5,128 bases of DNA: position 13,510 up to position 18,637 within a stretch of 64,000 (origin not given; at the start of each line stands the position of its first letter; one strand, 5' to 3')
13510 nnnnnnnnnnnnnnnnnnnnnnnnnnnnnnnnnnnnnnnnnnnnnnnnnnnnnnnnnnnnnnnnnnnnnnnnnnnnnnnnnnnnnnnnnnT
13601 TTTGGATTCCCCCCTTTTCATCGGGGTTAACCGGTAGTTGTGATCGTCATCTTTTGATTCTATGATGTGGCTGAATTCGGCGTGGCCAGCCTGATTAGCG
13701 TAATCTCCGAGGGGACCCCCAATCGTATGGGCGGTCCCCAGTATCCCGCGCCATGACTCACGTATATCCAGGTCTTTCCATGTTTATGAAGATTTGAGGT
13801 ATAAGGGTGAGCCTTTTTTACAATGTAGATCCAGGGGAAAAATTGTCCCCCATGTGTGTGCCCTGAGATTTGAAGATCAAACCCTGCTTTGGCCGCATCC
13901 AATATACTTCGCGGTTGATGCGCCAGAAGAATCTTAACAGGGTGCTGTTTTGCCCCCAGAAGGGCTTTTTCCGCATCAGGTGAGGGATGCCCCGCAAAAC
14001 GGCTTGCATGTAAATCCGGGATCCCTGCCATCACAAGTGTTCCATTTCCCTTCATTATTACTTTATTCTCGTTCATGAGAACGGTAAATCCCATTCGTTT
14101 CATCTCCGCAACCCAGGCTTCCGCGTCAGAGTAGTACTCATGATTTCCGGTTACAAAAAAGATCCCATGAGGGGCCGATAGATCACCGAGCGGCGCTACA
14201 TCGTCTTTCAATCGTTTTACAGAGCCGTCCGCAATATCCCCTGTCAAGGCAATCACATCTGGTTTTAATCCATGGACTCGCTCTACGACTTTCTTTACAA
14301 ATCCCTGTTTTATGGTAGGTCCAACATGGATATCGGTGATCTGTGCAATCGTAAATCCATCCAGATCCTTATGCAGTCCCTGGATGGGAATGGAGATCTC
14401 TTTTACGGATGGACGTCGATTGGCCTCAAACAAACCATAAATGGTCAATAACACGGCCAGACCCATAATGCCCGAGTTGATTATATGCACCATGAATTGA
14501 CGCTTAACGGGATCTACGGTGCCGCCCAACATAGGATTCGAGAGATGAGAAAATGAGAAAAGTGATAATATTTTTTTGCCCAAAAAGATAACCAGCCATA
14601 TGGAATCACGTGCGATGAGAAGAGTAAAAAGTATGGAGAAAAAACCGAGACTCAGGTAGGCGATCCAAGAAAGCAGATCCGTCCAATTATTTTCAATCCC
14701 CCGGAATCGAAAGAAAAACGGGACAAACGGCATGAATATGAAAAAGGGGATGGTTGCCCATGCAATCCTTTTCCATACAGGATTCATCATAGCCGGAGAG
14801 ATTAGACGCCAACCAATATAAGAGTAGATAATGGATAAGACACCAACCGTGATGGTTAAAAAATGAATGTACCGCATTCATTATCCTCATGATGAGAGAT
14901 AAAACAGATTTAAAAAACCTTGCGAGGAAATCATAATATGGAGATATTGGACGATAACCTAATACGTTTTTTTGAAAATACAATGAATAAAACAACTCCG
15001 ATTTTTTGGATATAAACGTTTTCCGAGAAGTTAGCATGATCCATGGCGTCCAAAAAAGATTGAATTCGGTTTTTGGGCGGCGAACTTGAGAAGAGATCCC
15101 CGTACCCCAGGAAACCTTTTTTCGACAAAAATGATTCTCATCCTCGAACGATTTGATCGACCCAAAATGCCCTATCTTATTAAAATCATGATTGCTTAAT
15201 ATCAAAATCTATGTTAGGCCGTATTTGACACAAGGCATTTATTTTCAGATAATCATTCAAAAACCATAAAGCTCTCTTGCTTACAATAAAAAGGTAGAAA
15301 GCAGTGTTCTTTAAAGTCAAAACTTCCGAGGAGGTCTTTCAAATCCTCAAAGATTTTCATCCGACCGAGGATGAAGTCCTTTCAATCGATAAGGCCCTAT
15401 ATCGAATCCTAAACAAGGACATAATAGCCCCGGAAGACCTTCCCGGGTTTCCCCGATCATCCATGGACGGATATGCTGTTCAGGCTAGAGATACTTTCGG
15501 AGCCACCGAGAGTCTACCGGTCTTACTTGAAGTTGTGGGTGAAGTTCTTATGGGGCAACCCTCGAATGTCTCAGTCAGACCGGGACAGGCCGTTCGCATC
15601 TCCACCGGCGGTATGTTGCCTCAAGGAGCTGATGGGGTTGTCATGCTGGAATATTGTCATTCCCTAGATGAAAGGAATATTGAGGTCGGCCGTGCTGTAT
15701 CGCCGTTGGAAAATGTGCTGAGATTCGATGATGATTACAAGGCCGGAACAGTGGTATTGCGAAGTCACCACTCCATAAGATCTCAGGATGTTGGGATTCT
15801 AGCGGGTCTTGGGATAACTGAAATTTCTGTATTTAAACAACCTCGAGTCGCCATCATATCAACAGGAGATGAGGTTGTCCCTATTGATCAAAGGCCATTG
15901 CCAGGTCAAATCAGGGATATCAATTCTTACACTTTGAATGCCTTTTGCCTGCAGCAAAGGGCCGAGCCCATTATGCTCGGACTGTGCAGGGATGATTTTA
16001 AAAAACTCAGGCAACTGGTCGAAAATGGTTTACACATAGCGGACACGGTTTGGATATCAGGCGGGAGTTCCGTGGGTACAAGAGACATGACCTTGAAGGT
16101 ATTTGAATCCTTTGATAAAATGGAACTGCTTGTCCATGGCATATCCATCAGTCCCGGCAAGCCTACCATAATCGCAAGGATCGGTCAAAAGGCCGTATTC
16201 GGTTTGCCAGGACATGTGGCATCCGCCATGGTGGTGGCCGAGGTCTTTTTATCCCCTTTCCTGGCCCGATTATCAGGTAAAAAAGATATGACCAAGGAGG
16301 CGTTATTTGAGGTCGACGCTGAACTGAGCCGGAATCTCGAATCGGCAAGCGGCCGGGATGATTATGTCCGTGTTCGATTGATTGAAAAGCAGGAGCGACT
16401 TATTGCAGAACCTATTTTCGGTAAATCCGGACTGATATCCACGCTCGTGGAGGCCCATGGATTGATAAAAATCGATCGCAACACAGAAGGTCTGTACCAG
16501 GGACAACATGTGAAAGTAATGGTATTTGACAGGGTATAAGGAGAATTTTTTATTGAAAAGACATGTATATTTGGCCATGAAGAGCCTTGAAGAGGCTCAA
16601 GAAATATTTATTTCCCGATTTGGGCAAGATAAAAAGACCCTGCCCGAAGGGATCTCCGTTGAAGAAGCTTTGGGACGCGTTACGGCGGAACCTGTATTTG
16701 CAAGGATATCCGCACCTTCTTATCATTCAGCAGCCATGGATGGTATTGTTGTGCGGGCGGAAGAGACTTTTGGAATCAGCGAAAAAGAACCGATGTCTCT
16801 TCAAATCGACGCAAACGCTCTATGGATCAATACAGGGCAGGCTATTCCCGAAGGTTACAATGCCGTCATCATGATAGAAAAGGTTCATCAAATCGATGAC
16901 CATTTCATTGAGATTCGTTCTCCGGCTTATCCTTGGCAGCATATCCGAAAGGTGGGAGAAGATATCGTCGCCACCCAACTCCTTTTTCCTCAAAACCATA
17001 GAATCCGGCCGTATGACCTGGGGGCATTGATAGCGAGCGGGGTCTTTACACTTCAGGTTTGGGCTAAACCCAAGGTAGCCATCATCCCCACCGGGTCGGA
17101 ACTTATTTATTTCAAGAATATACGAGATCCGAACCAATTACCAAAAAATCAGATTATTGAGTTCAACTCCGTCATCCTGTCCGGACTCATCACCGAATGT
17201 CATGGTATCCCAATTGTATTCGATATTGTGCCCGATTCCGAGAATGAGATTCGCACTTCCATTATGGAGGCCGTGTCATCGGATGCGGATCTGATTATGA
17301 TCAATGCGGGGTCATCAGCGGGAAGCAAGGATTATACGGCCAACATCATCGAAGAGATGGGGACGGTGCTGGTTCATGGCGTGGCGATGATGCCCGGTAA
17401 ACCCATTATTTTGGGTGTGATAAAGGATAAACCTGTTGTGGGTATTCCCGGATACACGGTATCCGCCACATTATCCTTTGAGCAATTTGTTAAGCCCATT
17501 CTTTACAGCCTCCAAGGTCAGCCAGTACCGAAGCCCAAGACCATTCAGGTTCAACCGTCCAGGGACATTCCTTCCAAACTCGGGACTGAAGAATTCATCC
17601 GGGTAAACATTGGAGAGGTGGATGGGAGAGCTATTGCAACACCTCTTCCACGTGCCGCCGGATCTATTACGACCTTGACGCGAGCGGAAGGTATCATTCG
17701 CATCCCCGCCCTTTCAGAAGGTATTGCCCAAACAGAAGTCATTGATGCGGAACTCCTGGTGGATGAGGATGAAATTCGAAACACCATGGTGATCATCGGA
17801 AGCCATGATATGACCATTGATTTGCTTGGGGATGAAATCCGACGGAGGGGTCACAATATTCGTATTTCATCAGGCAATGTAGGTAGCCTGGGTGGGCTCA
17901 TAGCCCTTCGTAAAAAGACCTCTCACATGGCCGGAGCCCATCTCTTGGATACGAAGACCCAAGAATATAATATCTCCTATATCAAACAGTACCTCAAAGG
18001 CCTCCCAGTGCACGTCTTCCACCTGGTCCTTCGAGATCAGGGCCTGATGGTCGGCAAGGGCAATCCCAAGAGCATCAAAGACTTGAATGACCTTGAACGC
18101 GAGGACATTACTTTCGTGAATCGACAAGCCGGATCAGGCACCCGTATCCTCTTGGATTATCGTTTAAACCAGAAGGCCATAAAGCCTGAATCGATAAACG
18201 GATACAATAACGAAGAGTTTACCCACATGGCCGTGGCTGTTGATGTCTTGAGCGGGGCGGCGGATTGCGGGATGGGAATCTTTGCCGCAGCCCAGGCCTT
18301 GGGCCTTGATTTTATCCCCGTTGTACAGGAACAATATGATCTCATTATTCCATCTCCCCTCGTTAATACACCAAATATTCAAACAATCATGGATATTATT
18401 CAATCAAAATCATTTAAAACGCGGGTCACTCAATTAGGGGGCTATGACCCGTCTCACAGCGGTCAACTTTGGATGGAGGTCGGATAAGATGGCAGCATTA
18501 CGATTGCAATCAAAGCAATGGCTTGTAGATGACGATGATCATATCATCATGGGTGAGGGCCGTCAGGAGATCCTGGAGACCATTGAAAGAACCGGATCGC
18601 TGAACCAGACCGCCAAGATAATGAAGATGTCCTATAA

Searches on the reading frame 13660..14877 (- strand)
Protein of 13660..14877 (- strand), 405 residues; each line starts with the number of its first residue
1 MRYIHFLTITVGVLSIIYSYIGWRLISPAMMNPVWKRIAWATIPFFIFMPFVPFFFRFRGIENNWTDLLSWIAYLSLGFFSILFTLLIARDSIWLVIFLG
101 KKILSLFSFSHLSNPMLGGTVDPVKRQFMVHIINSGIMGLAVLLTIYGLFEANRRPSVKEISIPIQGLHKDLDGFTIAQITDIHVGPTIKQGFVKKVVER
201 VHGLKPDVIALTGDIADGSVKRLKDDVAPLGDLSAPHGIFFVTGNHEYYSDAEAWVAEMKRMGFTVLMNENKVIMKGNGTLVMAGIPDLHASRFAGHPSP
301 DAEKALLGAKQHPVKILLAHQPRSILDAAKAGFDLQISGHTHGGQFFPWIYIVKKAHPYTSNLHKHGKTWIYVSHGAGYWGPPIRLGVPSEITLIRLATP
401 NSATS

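Call 13: search_protein_families(library=pfam, proteins=[window:13660-14877:-])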
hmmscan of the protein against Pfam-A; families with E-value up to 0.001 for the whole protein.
window:13660-14877:- (405 aa): 1 family
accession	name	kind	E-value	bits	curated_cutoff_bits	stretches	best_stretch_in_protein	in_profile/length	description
PF00149.33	Metallophos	-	1.3e-13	52.3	21.5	1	176-343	2-190/191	Calcineurin-like phosphoesterase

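Call 79: find_homologous_proteins(query=window:13660-14877:-, max_evalue=1e-60)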
Query window:13660-14877:- (405 aa): 7940 proteins with E <= 1e-60 among 8000 candidates; the best 120 are listed.
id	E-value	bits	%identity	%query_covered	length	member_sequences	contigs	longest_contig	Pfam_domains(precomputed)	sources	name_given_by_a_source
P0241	2.7e-274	928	100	100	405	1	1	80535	PF00149.34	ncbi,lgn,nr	ncbi:MAG: metallophosphoesterase [Deltaproteobacteria bacterium]|nr:metallophosphoesterase [Deltapro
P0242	4.3e-208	710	76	100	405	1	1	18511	PF00149.34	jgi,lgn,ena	jgi:predicted MPP superfamily phosphohydrolase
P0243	6.5e-179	613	66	99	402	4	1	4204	PF00149.34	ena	-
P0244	5.6e-169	581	68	91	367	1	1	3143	PF00149.34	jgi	jgi:predicted MPP superfamily phosphohydrolase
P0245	5.1e-165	568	62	98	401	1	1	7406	PF00149.34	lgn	-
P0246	2.4e-140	486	52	97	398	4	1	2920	PF12850.13,PF00149.34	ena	-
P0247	2.6e-139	483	53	94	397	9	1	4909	PF00149.34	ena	-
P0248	4.1e-137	476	52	97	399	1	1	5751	PF00149.34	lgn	-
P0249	6.3e-136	472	51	98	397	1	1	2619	PF00149.34,PF28548.1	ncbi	-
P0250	1.2e-135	471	51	99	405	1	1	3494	PF00149.34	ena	-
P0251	5.1e-135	469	54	99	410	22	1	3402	PF00149.34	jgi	-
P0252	7.2e-135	468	53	97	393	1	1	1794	PF00149.34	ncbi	-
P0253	1.4e-134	467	51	100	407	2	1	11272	PF00149.34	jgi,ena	-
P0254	1.5e-134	467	53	97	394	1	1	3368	PF00149.34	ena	-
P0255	2.8e-134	466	54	97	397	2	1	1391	PF00149.34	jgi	jgi:predicted MPP superfamily phosphohydrolase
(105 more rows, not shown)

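Call 80: find_encoding_contigs(protein=P0242, flank=10000, max_places=3)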
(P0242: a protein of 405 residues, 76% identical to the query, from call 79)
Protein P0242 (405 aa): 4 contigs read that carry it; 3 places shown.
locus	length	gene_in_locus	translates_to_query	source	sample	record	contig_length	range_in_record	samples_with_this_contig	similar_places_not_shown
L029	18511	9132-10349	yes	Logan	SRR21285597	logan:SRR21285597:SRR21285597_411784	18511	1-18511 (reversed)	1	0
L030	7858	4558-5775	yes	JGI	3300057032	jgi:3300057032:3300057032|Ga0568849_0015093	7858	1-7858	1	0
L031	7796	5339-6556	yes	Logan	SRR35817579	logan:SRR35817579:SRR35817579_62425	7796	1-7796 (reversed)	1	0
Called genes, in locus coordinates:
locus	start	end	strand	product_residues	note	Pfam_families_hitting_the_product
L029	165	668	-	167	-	PF13085:Fer2_3 (weak), PF00111:Fer2, PF01799:Fer2_2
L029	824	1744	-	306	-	PF00941:FAD_binding_5, PF03450:CO_deh_flav_C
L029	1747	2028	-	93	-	-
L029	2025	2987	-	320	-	PF02625:XdhC_CoxI, PF13478:XdhC_C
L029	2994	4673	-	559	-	PF02310:B12-binding, PF04055:Radical_SAM, PF07719:TPR_2 (faint)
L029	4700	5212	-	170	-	PF00005:ABC_tran (faint), PF03205:MobB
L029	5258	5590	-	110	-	PF00126:HTH_1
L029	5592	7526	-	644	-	PF03453:MoeA_N, PF00994:MoCF_biosynth, PF03454:MoeA_C, PF12727:PBP_like, PF12974:Phosphonate-bd (weak)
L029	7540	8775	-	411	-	PF03453:MoeA_N, PF00994:MoCF_biosynth, PF03454:MoeA_C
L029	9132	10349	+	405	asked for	PF00149:Metallophos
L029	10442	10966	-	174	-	-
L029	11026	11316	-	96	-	-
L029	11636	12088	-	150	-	PF03692:CxxCxxCC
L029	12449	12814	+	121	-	-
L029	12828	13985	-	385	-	PF00465:Fe-ADH, PF13685:Fe-ADH_2, PF25137:ADH_Fe_C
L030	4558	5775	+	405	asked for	PF00149:Metallophos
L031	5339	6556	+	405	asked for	PF00149:Metallophos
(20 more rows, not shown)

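Call 81: find_encoding_contigs(protein=P0241, flank=10000, max_places=4)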
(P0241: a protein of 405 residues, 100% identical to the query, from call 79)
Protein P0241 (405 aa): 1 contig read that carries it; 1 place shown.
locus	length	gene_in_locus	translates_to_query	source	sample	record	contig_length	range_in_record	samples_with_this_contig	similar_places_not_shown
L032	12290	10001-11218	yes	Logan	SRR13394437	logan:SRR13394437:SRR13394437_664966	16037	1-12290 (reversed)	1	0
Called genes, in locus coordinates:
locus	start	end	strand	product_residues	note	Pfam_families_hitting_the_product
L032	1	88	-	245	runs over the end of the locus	PF16697:Yop-YscD_cpl (weak), PF00498:FHA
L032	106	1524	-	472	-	PF00515:TPR_1 (faint), PF13181:TPR_8 (faint), PF13371:TPR_9 (faint), PF13428:TPR_14 (faint), PF13414:TPR_11 (faint), PF07719:TPR_2 (weak), PF13432:TPR_16 (weak), PF01476:LysM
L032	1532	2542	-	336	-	PF01522:Polysacc_deac_1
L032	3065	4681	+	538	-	PF00069:Pkinase, PF07714:PK_Tyr_Ser-Thr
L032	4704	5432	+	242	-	PF00481:PP2C, PF13672:PP2C_2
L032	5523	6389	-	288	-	PF00126:HTH_1 (weak), PF03205:MobB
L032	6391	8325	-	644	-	PF03453:MoeA_N, PF00994:MoCF_biosynth, PF03454:MoeA_C, PF12727:PBP_like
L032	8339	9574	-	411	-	PF03453:MoeA_N, PF00994:MoCF_biosynth, PF03454:MoeA_C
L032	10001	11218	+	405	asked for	PF00149:Metallophos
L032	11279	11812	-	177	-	-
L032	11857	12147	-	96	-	-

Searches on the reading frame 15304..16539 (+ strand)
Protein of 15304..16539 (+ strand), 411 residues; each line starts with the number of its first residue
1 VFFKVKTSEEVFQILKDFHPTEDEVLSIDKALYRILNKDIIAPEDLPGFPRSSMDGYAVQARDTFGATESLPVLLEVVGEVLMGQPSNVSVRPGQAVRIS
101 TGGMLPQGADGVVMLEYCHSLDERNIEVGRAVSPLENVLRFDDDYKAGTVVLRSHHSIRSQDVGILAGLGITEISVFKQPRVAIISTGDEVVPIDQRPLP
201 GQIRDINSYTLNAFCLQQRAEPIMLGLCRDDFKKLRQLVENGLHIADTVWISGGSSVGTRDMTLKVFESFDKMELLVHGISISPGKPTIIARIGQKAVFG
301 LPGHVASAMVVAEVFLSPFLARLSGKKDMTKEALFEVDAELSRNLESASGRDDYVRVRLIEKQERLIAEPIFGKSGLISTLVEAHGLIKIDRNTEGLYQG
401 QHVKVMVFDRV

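Call 13: search_protein_families(library=pfam, proteins=[window:15304-16539:+])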
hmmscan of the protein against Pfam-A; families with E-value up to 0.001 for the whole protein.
window:15304-16539:+ (411 aa): 3 families
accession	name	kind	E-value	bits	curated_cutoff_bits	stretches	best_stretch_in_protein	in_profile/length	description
PF03453.22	MoeA_N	-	5.1e-40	137.2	30.8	1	9-170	4-160/160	MoeA N-terminal region (domain I and II)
PF00994.29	MoCF_biosynth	-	6.6e-25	87.9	26.6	1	183-321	1-143/144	Probable molybdopterin binding domain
PF03454.20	MoeA_C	-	1.3e-17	64.2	22.1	1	339-408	2-72/72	MoeA C-terminal region (domain IV)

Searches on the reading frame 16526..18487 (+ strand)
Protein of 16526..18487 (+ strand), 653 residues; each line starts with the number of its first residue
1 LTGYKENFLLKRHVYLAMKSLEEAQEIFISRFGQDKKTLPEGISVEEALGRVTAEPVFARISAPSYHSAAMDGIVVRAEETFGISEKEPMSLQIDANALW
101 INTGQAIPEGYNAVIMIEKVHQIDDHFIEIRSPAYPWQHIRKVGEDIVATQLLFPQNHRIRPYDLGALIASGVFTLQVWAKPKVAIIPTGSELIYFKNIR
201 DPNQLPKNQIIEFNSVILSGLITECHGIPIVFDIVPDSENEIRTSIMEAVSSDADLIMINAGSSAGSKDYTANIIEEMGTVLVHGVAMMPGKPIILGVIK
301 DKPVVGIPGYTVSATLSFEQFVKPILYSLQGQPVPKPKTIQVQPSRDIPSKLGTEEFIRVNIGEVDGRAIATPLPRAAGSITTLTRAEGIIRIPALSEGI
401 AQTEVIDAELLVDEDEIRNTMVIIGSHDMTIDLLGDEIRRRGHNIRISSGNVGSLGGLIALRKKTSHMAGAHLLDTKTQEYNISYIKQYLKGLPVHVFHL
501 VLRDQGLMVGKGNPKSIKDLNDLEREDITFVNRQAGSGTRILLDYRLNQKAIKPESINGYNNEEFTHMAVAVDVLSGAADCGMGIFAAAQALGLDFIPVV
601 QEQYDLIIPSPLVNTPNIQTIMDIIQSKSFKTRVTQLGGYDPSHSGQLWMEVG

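Call 87: search_protein_families(library=pfam, proteins=[window:16526-18487:+], max_evalue=0.00001)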
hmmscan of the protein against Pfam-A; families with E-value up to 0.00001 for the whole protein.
window:16526-18487:+ (653 aa): 4 families
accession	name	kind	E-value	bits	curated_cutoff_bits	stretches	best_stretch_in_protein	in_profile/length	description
PF12727.12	PBP_like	-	4.7e-72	241.6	27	1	436-626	2-193/193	PBP superfamily domain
PF03453.22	MoeA_N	-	4.9e-36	124.3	30.8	1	20-172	2-160/160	MoeA N-terminal region (domain I and II)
PF00994.29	MoCF_biosynth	-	4.8e-21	75.4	26.6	1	185-326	1-142/144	Probable molybdopterin binding domain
PF03454.20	MoeA_C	-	7.6e-10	39.3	22.1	1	345-411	5-72/72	MoeA C-terminal region (domain IV)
